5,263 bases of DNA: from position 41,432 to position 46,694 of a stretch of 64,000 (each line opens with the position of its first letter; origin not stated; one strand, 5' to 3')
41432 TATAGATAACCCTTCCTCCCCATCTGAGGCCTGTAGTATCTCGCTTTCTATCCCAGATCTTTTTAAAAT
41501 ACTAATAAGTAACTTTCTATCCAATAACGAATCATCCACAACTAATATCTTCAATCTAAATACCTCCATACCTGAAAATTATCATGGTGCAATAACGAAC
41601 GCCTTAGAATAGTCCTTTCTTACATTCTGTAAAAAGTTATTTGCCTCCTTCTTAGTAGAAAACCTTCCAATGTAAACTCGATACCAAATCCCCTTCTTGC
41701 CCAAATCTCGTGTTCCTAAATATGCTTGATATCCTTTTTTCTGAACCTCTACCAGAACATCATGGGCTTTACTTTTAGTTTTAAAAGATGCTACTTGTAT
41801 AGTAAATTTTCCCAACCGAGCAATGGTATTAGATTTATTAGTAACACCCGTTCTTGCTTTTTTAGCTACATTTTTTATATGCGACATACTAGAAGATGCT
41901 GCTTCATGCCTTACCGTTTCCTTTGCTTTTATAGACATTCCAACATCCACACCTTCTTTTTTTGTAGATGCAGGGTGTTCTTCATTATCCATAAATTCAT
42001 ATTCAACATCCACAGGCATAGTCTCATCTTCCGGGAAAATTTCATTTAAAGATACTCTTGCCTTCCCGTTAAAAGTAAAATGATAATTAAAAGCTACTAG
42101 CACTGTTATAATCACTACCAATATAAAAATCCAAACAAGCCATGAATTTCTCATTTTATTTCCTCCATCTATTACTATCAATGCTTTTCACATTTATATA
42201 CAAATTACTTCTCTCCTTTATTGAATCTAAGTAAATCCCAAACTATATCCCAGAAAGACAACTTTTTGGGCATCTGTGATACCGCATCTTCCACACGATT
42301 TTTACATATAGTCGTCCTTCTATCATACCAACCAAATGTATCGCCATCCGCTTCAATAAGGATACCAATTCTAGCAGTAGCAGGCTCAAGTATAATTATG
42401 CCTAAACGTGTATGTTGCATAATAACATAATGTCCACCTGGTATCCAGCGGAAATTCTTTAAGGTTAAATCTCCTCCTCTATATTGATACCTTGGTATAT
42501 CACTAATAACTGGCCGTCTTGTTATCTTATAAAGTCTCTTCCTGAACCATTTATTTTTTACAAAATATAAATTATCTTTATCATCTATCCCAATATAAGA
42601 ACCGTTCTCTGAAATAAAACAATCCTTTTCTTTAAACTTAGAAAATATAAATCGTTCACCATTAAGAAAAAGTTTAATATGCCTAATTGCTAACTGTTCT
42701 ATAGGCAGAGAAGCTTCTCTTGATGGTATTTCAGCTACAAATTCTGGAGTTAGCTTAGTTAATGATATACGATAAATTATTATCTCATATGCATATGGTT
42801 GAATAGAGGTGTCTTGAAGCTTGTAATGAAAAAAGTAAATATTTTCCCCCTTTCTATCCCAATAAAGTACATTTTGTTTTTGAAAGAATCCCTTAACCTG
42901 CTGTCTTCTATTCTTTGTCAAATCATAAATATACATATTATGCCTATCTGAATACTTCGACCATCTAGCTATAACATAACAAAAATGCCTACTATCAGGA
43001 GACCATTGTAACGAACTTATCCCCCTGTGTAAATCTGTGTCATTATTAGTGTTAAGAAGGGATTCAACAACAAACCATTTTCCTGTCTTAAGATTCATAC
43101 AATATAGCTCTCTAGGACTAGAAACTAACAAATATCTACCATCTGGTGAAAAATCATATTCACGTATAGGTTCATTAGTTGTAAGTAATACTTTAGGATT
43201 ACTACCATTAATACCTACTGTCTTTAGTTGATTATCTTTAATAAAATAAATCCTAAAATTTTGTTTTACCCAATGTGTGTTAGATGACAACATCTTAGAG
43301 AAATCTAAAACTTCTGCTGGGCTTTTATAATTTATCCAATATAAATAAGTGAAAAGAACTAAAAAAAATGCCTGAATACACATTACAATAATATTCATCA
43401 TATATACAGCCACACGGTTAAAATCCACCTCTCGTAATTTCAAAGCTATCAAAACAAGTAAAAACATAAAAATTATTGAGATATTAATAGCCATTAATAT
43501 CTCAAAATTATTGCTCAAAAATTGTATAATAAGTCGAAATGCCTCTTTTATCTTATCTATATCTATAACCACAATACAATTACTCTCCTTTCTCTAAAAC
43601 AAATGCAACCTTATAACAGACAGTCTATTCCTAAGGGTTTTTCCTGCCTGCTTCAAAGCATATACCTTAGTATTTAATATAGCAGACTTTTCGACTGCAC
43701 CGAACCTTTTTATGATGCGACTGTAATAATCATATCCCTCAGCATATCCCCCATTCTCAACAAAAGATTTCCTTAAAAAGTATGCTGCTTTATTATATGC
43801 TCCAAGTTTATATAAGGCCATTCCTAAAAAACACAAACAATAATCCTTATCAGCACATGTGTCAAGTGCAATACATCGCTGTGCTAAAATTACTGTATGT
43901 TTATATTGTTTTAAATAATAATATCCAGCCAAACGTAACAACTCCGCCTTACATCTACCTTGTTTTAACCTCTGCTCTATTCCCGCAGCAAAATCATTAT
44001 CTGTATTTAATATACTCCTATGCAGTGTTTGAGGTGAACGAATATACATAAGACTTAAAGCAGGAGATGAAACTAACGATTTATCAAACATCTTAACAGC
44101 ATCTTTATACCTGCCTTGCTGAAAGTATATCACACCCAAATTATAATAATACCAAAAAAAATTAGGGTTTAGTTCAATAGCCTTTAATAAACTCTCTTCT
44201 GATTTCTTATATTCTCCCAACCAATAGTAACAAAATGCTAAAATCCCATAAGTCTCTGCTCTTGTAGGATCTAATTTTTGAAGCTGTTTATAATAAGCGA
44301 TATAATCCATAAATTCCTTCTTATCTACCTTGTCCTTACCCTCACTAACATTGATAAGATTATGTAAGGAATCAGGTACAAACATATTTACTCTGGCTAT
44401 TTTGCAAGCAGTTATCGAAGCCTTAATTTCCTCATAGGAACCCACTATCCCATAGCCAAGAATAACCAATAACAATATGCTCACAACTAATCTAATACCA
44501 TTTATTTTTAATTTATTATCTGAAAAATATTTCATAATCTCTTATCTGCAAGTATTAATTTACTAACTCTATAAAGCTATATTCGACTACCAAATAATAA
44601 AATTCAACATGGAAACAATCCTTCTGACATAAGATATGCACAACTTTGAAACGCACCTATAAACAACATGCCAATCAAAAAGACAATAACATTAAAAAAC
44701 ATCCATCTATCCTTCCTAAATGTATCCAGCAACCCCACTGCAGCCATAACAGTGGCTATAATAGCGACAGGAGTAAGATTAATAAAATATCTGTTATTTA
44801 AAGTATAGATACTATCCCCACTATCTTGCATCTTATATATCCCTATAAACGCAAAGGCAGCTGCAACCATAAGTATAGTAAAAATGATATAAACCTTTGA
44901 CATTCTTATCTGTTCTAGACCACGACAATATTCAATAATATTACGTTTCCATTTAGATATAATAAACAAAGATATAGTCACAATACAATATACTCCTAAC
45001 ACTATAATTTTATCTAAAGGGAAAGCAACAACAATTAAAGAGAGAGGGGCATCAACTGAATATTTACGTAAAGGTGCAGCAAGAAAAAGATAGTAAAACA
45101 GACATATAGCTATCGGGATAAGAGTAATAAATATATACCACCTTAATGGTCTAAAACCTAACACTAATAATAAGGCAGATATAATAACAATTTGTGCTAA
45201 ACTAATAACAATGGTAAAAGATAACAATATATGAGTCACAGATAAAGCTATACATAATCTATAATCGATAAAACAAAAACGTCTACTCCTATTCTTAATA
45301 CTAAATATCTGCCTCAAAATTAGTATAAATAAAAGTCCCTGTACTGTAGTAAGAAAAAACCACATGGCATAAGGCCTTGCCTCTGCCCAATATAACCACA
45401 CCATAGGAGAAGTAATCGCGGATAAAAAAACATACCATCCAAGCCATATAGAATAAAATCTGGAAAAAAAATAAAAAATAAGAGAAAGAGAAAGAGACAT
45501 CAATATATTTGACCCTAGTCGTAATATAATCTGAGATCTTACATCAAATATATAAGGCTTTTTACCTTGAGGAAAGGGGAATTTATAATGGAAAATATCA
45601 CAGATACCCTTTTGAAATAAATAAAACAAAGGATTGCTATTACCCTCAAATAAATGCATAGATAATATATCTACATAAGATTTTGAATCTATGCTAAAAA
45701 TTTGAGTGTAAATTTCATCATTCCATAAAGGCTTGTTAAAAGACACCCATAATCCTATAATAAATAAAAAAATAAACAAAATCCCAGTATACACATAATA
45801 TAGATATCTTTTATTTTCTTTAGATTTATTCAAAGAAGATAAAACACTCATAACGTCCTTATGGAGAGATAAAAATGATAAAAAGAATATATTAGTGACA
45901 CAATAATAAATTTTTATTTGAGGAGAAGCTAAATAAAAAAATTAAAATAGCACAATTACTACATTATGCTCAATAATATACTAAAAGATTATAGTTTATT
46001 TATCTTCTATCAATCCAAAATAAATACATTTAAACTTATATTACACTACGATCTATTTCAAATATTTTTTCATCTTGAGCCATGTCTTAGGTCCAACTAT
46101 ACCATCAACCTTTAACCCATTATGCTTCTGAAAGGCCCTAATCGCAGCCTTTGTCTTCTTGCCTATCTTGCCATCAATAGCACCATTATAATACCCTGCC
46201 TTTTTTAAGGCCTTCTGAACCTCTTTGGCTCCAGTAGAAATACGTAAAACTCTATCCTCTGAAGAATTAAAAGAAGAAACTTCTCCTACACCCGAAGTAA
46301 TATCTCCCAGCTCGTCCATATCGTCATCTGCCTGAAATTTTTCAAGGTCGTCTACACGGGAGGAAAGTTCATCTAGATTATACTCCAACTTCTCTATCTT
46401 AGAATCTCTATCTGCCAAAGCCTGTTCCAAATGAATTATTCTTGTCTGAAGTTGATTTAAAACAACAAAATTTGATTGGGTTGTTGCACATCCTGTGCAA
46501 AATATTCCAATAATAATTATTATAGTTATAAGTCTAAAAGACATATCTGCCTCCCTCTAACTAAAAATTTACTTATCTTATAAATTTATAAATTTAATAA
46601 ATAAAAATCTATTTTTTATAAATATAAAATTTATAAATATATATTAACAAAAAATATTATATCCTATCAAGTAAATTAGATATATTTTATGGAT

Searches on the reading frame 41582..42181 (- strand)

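Call 46: search_protein_families(library=ncbifam, proteins=[window:41582-42181:-], max_evalue=0.001)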
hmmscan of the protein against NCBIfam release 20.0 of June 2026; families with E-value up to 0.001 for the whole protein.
window:41582-42181:- (199 aa): 2 families
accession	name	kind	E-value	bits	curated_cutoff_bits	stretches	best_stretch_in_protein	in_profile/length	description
TIGR02223.1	ftsN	equivalog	4.1e-06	26.6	107.65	1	87-190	189-290/299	cell division protein FtsN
NF007953.1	PRK10672.1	equivalog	1.6e-05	24.7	201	1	66-192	229-353/362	endolytic peptidoglycan transglycosylase RlpA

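Call 72: search_protein_families(library=pfam, proteins=[window:41582-42181:-], max_evalue=0.0001)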
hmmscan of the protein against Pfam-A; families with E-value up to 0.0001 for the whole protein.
window:41582-42181:- (199 aa): 1 family
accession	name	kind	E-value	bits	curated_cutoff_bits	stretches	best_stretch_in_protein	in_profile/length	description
PF05036.18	SPOR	-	2.5e-15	57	21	1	124-197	3-75/76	SPOR domain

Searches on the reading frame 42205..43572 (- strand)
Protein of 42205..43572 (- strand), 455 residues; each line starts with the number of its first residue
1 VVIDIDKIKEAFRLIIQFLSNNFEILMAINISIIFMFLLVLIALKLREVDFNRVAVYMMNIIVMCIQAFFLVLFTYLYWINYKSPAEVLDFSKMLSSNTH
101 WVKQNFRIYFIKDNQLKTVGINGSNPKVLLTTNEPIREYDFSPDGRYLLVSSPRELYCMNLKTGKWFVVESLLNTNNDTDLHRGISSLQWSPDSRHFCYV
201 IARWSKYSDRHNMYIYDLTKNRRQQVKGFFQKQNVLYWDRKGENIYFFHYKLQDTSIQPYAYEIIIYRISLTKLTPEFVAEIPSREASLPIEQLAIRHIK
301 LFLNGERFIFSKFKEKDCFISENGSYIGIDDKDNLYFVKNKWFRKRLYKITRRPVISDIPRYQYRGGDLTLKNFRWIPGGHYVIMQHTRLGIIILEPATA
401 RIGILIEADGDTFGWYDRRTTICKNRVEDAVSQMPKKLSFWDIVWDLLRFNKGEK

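Call 46: search_protein_families(library=ncbifam, proteins=[window:42205-43572:-], max_evalue=0.001)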
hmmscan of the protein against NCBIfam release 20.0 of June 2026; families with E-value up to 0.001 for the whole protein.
window:42205-43572:- (455 aa): 2 families
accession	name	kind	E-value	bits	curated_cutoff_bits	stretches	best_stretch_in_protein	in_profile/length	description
NF053518.1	DipepPtdsDpp5Prph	equivalog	5.1e-08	31.9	900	0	187-257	252-324/655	dipeptidyl-peptidase Dpp5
TIGR02800.1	propeller_TolB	equivalog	7.4e-05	21.9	343.15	1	107-247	158-295/418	Tol-Pal system beta propeller repeat protein TolB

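Call 72: search_protein_families(library=pfam, proteins=[window:42205-43572:-], max_evalue=0.0001)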
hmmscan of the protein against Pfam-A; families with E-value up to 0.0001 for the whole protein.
window:42205-43572:- (455 aa): 0 families

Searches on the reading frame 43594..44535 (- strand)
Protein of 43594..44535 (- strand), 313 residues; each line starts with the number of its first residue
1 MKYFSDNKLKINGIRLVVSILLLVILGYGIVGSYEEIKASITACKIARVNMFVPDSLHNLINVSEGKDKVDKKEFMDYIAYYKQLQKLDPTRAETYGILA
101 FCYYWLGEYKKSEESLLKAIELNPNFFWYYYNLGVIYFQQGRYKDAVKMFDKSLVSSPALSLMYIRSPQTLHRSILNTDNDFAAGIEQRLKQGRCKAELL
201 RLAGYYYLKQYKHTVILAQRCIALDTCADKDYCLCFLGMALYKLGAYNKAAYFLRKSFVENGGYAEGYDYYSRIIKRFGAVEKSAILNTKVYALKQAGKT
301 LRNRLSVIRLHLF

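Call 46: search_protein_families(library=ncbifam, proteins=[window:43594-44535:-], max_evalue=0.001)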
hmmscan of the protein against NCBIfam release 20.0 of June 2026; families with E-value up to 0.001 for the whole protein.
window:43594-44535:- (313 aa): 10 families
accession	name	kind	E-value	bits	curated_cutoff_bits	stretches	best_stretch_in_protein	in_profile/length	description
NF033762.1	social_mot_Tgl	equivalog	6.3e-11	42.1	225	1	71-166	112-209/252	social motility TPR repeat lipoprotein Tgl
NF040959.1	MamA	equivalog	1.3e-09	37.8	200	1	85-153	97-199/204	magnetosome protein MamA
TIGR02917.1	PEP_TPR_lipo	equivalog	6.6e-08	30.9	312.2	1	72-256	444-626/899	XrtA/PEP-CTERM system TPR-repeat protein PrsT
TIGR02521.1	type_IV_pilW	equivalog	7.5e-07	28.9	154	1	87-154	59-126/234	type IV pilus biogenesis/stability protein PilW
NF047558.1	TPR_END_plus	domain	6.4e-06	26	32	0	99-126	5-32/56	TPR end-of-group domain-containing protein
TIGR00990.1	3a0801s09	subfamily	0.00022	20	757.25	1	80-154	386-460/615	mitochondrial import receptor subunit TOM70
NF002725.1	PRK02603.1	equivalog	0.00025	21.1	143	0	76-145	52-124/173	photosystem I assembly protein Ycf3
NF008391.2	PRK11189.1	equivalog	0.00025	20.6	250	1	83-152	89-158/297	lipoprotein NlpI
NF047371.1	FlcA_CTERM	equivalog_domain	0.00045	18.8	300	1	77-154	417-500/646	periplasmic flagellar collar protein FlcA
NF047507.1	TPR_BatC_Lepto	exception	0.00077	19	175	0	102-159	67-128/214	TPR repeat-containing protein BatC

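Call 72: search_protein_families(library=pfam, proteins=[window:43594-44535:-], max_evalue=0.0001)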
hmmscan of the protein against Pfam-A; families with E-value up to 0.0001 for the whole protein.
window:43594-44535:- (313 aa): 13 families
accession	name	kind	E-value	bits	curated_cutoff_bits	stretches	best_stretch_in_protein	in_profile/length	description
PF00515.34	TPR_1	-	5.5e-17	61.2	27.8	2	129-154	3-28/34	Tetratricopeptide repeat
PF07719.23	TPR_2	-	1.1e-16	60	27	2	129-158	3-32/34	Tetratricopeptide repeat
PF13424.12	TPR_12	-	9.2e-12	45.4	30.1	1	92-154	2-72/77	Tetratricopeptide repeat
PF13181.12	TPR_8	-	1.8e-11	43.7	25.7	0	129-154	3-28/34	Tetratricopeptide repeat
PF13374.12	TPR_10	-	4.1e-11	43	27.5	0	129-154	4-29/42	Tetratricopeptide repeat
PF13414.12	TPR_11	-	4.8e-11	42.6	26.8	1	103-141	4-42/42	TPR repeat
PF13431.12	TPR_17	-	6.3e-11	42.1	24.4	1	116-147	2-33/34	Tetratricopeptide repeat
PF14559.12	TPR_19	-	9.2e-09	35.9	25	0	79-125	11-57/68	Tetratricopeptide repeat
PF13432.12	TPR_16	-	3.7e-08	34.1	32.7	1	106-158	10-62/65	Tetratricopeptide repeat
PF12895.13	ANAPC3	-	1.9e-06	28.5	27.2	0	79-152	9-81/82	Anaphase-promoting complex, cyclosome, subunit 3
PF13428.12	TPR_14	-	2.8e-06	27.9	23.5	0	129-159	3-33/44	Tetratricopeptide repeat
PF25062.1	ARM_TT21_N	-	8.7e-06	26.1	40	0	134-241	34-145/222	Tetratricopeptide repeat protein 21 N-terminal ARM repeat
PF13174.12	TPR_6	-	9e-06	26.5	26.3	0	130-152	3-25/33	Tetratricopeptide repeat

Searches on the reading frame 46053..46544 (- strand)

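Call 72: search_protein_families(library=pfam, proteins=[window:46053-46544:-], max_evalue=0.0001)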
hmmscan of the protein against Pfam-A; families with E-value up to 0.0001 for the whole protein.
window:46053-46544:- (163 aa): 3 families
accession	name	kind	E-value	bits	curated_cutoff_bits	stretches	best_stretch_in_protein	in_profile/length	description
PF01471.23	PG_binding_1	-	4.5e-22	78.4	23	1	107-158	6-57/57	Putative peptidoglycan binding domain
PF08823.16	PG_binding_2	-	1.5e-06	28.8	21.1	1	97-142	9-54/74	Putative peptidoglycan binding domain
PF09374.15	PG_binding_3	-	1.7e-05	25.3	24.6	0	109-137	6-33/76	Predicted Peptidoglycan domain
